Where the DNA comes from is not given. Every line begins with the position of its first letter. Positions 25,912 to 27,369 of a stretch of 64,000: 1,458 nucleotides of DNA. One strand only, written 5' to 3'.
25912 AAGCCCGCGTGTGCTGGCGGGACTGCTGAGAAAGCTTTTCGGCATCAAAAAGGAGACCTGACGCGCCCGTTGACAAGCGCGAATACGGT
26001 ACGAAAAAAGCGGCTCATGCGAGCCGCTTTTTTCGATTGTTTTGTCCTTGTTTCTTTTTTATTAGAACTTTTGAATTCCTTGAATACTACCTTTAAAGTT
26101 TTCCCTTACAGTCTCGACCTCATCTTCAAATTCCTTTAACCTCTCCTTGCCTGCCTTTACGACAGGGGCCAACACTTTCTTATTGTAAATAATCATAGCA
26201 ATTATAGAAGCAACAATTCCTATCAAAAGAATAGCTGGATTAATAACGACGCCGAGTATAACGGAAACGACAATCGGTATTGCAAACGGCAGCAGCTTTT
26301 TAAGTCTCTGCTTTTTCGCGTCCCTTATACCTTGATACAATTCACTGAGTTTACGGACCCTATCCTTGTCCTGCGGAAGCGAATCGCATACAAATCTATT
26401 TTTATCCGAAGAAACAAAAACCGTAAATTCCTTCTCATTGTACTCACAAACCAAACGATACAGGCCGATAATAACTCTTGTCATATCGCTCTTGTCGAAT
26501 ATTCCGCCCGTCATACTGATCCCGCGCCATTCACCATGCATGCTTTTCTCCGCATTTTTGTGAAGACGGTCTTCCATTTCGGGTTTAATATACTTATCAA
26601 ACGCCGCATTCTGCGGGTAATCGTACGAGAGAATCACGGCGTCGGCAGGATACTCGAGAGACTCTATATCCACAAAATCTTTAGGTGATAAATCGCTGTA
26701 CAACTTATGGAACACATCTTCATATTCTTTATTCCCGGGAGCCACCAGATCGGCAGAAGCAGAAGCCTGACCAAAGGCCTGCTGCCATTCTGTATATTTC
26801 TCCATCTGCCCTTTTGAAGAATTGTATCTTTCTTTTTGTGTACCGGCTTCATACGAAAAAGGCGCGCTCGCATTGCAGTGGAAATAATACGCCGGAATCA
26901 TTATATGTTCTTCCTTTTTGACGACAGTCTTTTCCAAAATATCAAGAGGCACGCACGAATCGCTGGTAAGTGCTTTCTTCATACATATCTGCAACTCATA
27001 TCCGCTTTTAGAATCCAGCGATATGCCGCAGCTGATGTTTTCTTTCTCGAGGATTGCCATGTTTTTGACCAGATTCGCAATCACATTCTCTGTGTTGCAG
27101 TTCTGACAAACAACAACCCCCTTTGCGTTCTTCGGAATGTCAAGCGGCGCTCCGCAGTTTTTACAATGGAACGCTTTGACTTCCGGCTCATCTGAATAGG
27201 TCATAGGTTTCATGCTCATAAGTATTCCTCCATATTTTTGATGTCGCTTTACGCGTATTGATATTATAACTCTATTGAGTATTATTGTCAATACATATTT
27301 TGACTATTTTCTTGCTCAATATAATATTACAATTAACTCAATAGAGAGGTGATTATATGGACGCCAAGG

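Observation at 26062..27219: Orphan zinc-ribbon protein anchored by a C-terminal membrane hairpin: candidate effector of an undescribed system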

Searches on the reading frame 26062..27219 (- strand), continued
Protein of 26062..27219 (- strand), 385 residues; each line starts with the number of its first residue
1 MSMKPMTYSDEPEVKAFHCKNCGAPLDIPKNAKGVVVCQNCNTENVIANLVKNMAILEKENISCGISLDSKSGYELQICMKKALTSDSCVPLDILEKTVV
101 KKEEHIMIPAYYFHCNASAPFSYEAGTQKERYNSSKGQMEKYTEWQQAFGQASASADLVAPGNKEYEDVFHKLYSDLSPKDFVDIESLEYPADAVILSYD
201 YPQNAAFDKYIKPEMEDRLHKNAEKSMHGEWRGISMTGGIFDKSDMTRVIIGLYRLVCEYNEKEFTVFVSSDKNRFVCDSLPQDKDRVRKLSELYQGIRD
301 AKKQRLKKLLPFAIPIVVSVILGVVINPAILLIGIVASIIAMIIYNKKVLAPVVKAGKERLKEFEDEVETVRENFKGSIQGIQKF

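Call 87: search_protein_families(library=pfam, alignment_id=A6, max_evalue=0.00001)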
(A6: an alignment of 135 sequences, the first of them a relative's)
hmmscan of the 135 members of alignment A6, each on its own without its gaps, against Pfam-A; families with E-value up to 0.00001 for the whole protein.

A. member 1, L006:41-1333:+ (430 aa): 1 family
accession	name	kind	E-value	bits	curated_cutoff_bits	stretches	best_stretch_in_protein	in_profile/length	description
PF00291.31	PALP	-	6.2e-45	154.2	35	1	55-392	5-295/295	Pyridoxal-phosphate dependent enzyme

B. families by the number of members that match (of 135 scanned): 173 families (the first 25 are shown)
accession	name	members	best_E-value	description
PF00005.33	ABC_tran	9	1e-54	ABC transporter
PF13304.12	AAA_21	6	1.5e-16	AAA domain, putative AbiEii toxin, Type IV TA system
PF01381.28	HTH_3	4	2e-15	Helix-turn-helix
PF12844.13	HTH_19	4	9.5e-11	Helix-turn-helix domain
PF13635.12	DUF4143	3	2.9e-49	Domain of unknown function (DUF4143)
PF00664.28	ABC_membrane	3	1.5e-45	ABC transporter transmembrane region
PF13173.12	AAA_14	3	2.1e-26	AAA domain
PF01926.29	MMR_HSR1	3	1.3e-23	50S ribosome-binding GTPase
PF13560.12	HTH_31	3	2.5e-11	Helix-turn-helix domain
PF02421.24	FeoB_N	3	1.7e-10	Ferrous iron transport protein B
PF02463.25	SMC_N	3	8e-08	RecF/RecN/SMC N terminal domain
PF09479.16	Flg_new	2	2.2e-48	Listeria-Bacteroides repeat domain (List_Bact_rpt)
PF00291.31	PALP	2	6.2e-45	Pyridoxal-phosphate dependent enzyme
PF02653.21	BPD_transp_2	2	1.1e-37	Branched-chain amino acid transport system / permease component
PF01061.29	ABC2_membrane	2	5.6e-21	ABC-2 type transporter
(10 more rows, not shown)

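Call 88: search_protein_families(library=padloc, alignment_id=A6, max_evalue=1e-10)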
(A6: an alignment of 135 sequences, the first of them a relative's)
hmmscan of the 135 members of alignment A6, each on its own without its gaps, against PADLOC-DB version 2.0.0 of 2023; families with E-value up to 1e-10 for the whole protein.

A. member 1, L006:41-1333:+ (430 aa): 0 families

B. families by the number of members that match (of 135 scanned): 34 families (the first 25 are shown)
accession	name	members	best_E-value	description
PDLC04135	mad3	9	1.6e-47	mads_3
PDLC04140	mad8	5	3.3e-18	mads_8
PDLC04790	PDC-S01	3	1.3e-105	-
PDLC04789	PDC-S01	3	6.7e-54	-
PDLC04787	PDC-S01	3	9.2e-28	-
PDLC04791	PDC-S01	3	2.3e-24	-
PDLC04788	PDC-S01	3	3e-22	-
PDLC04786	PDC-S01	3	1.6e-21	-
PDLC04792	PDC-S01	3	2.2e-18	-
PDLC02926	HTH_VI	3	3.4e-14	-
PDLC02980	AriA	2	2.2e-17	-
PDLC04142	capH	2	2.7e-12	capH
PDLC03665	Control_protein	2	9.1e-12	control protein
PDLC04919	PDC-S13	1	2.7e-84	-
PDLC02203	MzaA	1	3.4e-74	-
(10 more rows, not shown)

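Call 89: search_protein_families(library=phrogs, proteins=[L009:3916-6585:+, L008:4267-5010:+, L009:7304-7600:+, L009:7609-8781:+, L009:8793-9473:+, L025:3599-4009:+, L035:1643-1915:+, L009:2397-3827:+], max_evalue=0.001)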
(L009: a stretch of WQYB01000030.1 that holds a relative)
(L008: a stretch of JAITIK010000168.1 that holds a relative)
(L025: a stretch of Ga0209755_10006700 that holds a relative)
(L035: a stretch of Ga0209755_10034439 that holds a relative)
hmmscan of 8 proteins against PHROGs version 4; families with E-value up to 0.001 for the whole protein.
L009:3916-6585:+ (889 aa): 3 families
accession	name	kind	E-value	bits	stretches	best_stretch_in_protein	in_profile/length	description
phrog_7035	-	unknown function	3.1e-16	59.9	1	592-804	451-651/969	-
phrog_2666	-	head and packaging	4.9e-08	33.1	0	662-725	442-505/555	terminase large subunit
phrog_1358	-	moron, auxiliary metabolic gene and host takeover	9.8e-05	21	0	407-442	603-641/1382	FtsK/SpoIIIE-like protein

L008:4267-5010:+ (247 aa): 1 family
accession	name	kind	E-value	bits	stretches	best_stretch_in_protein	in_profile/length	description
phrog_87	-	other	0.00043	21.1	1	140-196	53-106/227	metallo-protease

L009:7304-7600:+ (98 aa): 0 families

L009:7609-8781:+ (390 aa): 2 families
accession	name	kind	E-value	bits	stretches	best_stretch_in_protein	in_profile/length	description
phrog_2700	-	unknown function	2.8e-07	31.3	1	342-387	293-329/331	-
phrog_888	-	unknown function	1.1e-06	29.6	1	351-386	233-268/271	-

L009:8793-9473:+ (226 aa): 0 families

L025:3599-4009:+ (136 aa): 0 families

L035:1643-1915:+ (90 aa): 0 families

L009:2397-3827:+ (476 aa): 1 family
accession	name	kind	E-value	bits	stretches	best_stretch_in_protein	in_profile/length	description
phrog_2546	-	unknown function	4.3e-05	24.8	1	1-31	1-31/180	-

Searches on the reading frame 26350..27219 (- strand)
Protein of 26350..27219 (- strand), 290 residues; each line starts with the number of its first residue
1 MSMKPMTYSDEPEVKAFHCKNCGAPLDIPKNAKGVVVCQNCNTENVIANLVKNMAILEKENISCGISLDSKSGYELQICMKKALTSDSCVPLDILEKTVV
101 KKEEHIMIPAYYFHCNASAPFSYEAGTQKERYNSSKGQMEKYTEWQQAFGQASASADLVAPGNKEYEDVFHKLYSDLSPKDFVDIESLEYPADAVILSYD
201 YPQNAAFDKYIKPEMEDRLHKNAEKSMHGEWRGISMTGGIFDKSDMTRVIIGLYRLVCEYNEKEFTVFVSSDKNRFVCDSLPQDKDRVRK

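Call 65: predict_structure(alignment_id=A4)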
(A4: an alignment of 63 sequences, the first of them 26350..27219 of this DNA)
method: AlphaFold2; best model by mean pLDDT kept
length: 290 residues; sequences in the alignment: 63
mean_pLDDT: 92.1   pTM: 0.82
mean pLDDT of the five models: 92.1, 92.1, 92.0, 91.1, 90.5
residues with pLDDT >= 90: 232; 70-90: 38; 50-70: 16; < 50: 4
segments of 3 or more residues with pLDDT < 50: 11-13
pLDDT, mean of each block of 10 residues (from residue 1): 58 71 89 86 88 82 88 86 97 97 96 98 98 97 98 98 98 95 90 91 97 97 97 97 95 97 97 95 97
secondary structure, 60 per line:
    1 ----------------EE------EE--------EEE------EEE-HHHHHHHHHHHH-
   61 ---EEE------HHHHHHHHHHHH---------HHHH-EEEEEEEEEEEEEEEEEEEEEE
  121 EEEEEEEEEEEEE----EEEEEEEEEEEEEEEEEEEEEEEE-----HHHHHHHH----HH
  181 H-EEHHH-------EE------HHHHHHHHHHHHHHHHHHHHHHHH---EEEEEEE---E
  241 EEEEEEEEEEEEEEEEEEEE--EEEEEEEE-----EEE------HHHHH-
elements in order: E35-37 E44-46 H48-59 E64-66 H73-84 H94-97 E99-133 E138-161 H167-174 H203-226 E230-236 E240-260 E263-270 E276-278 H285-289
